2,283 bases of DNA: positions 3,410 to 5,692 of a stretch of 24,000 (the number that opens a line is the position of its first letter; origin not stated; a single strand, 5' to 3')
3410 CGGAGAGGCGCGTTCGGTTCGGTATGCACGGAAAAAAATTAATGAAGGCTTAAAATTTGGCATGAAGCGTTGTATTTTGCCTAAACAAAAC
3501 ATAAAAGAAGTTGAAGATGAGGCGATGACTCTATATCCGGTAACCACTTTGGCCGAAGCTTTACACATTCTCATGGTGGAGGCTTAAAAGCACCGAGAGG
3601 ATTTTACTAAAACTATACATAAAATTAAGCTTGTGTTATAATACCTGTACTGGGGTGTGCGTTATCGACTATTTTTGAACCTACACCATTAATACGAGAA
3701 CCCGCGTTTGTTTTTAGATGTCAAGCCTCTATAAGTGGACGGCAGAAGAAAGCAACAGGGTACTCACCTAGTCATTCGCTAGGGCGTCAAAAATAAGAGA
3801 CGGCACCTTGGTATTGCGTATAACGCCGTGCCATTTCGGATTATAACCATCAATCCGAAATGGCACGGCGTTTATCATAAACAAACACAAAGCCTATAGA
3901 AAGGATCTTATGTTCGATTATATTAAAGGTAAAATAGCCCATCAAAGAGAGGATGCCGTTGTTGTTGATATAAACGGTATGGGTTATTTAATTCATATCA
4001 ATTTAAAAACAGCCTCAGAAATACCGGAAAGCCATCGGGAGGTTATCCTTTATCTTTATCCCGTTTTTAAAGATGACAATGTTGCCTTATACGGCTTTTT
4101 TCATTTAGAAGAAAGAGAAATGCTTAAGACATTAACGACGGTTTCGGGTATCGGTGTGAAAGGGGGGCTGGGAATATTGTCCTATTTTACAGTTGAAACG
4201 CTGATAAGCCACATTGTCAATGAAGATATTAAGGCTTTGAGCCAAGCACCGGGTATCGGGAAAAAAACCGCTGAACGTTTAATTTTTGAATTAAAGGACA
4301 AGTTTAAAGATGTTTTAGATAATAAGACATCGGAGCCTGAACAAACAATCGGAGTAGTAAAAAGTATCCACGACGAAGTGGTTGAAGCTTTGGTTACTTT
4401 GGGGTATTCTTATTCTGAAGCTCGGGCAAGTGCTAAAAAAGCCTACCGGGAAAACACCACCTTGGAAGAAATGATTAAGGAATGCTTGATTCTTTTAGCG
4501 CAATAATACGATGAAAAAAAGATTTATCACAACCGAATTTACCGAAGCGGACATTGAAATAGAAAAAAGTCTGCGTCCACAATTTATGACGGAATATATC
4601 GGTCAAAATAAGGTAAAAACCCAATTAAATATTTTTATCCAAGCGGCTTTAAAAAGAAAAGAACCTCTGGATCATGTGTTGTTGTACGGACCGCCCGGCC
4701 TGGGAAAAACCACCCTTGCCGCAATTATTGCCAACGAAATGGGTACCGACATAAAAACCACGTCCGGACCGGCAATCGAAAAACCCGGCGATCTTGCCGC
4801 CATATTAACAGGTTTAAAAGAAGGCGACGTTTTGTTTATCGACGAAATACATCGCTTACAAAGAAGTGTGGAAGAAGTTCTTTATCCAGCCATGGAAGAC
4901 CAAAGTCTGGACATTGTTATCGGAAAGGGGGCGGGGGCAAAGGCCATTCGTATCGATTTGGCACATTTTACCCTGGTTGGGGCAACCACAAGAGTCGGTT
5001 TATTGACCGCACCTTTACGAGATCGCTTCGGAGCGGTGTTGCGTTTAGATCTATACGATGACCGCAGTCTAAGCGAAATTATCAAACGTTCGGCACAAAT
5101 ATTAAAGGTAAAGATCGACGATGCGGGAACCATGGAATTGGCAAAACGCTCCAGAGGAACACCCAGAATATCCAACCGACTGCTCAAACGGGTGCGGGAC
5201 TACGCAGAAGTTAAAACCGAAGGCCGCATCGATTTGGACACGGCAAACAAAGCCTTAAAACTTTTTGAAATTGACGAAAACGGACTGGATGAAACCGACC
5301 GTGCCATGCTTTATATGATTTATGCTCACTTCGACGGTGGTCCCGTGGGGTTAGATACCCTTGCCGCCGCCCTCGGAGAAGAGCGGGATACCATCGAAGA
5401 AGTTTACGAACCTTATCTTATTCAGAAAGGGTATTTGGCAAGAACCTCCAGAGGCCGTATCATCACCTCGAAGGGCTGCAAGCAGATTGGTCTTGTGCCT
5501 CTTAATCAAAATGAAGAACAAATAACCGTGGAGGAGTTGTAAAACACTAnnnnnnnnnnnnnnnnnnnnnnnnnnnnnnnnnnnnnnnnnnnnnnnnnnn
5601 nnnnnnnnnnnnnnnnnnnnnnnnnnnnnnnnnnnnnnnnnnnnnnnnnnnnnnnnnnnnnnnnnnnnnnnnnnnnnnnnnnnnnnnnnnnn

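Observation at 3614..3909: Promoter-to-terminator RNA unit between radA and ruvA whose closing helix competes with its own terminator (6S-like sRNA or novel leader?)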

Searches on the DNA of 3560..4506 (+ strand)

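Call 20: search_rna_families(sources=[L081, L082, L084, L085, L086, L087, L088, L089, L090, L091, L092], threshold=gathering)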
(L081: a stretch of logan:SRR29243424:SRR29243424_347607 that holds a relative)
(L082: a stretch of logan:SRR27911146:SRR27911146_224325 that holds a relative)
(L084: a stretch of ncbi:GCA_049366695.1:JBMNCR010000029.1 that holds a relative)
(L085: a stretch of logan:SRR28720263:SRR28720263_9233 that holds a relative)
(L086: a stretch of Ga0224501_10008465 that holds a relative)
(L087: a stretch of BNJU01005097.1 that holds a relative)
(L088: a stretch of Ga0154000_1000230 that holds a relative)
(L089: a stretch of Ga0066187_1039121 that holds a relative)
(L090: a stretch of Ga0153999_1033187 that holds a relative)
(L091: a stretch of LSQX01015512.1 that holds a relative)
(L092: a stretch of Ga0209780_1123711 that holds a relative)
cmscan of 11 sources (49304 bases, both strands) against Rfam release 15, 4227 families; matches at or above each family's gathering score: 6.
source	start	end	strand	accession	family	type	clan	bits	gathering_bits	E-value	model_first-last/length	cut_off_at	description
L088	497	672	+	RF00013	6S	Gene;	-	83.4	46.4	4.4e-15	1-187/187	no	6S / SsrS RNA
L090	44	219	-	RF00013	6S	Gene;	-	77.9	46.4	9e-14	1-187/187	no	6S / SsrS RNA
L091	1235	1409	-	RF00013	6S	Gene;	-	77.9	46.4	9.1e-14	1-187/187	no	6S / SsrS RNA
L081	2737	2911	+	RF00013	6S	Gene;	-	75.3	46.4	3.9e-13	1-187/187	no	6S / SsrS RNA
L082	131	305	+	RF00013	6S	Gene;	-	75.3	46.4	3.9e-13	1-187/187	no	6S / SsrS RNA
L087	7458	7636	-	RF00013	6S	Gene;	-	47.8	46.4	1.3e-06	1-187/187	no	6S / SsrS RNA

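Call 34: search_rna_families(source=window, start=3560, end=3960, threshold=evalue, max_evalue=1)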
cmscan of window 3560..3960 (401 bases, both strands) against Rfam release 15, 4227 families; matches with E-value up to 1: 10.
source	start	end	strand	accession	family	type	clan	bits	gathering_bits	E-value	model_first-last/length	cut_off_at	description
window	3644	3818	+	RF00013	6S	Gene;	-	80.9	46.4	1.4e-16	1-187/187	no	6S / SsrS RNA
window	3822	3873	-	RF03394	mir-2574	Gene; miRNA;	-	30.8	90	0.00012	1-68/68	no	mir-2574 microRNA precursor family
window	3807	3886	+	RF01898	mir-363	Gene; miRNA;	CL00110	29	58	0.00011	1-80/80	no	mir-363 microRNA precursor family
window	3822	3871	+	RF03394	mir-2574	Gene; miRNA;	-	29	90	0.00039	1-68/68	no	mir-2574 microRNA precursor family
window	3815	3885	-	RF01898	mir-363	Gene; miRNA;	CL00110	22.2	58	0.011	1-80/80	no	mir-363 microRNA precursor family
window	3823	3869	-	RF03621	MIR4245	Gene; miRNA;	-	22.2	74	0.15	1-128/128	no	MIR4245 microRNA precursor family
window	3820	3925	-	RF02484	GlsR21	Gene; snRNA; snoRNA; HACA-box;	-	20.3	100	0.13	1-112/112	no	Small nucleolar RNA GlsR21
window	3819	3875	-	RF00877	mir-592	Gene; miRNA;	-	20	67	0.11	1-88/88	no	mir-592 microRNA precursor family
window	3822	3872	-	RF03850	mir-961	Gene; miRNA;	-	18.6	100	0.65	1-85/85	no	mir-961 microRNA precursor family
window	3744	3947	-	RF03116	aCoV-5UTR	Cis-reg;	CL00116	14.3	70.3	0.31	1-323/323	no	Alphacoronavirus 5'UTR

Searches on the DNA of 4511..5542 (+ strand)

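Call 10: search_rna_families(sources=[L001, L002, L003, L004, L005, L006, L007, L008, L009, L010, L011, L019, L029, L045, L013, L042, L060, L026, L028, L043], threshold=gathering)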
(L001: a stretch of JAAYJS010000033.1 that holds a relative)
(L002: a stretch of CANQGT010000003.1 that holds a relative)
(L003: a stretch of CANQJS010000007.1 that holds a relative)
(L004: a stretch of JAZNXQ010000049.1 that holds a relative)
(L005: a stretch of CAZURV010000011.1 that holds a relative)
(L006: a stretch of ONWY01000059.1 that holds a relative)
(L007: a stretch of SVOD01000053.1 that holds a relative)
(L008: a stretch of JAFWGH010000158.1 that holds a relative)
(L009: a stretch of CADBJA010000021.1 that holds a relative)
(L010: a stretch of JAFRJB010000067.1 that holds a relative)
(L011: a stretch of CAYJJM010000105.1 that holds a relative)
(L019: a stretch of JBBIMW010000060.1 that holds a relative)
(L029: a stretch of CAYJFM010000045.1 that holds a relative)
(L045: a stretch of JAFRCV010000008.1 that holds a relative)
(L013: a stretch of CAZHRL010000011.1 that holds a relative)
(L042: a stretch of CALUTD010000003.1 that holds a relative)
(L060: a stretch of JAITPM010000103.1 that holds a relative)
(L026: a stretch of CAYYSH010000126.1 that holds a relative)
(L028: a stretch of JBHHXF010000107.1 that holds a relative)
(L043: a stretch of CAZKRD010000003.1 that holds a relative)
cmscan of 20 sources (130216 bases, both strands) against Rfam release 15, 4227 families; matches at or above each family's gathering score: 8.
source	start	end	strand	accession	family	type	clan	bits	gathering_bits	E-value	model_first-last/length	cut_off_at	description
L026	1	258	+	RF02541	LSU_rRNA_bacteria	Gene; rRNA;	CL00112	238.4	50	5e-74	2668-2925/2925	5'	Bacterial large subunit ribosomal RNA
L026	343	459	+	RF00001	5S_rRNA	Gene; rRNA;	CL00113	91.9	38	3.3e-18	1-120/120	no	5S ribosomal RNA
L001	2116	2290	+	RF00013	6S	Gene;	-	73.6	46.4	2.6e-12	1-187/187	no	6S / SsrS RNA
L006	1669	1752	+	RF00005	tRNA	Gene; tRNA;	CL00001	49.6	29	2.6e-07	1-71/71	no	tRNA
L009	1138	1221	+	RF00005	tRNA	Gene; tRNA;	CL00001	49.6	29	2.6e-07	1-71/71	no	tRNA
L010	1190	1273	+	RF00005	tRNA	Gene; tRNA;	CL00001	49.6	29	2.6e-07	1-71/71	no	tRNA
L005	1555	1638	+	RF00005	tRNA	Gene; tRNA;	CL00001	49.5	29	2.7e-07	1-71/71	no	tRNA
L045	52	117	+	RF00559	L21_leader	Cis-reg; leader;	-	42.1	36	6.7e-05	1-77/77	no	Ribosomal protein L21 leader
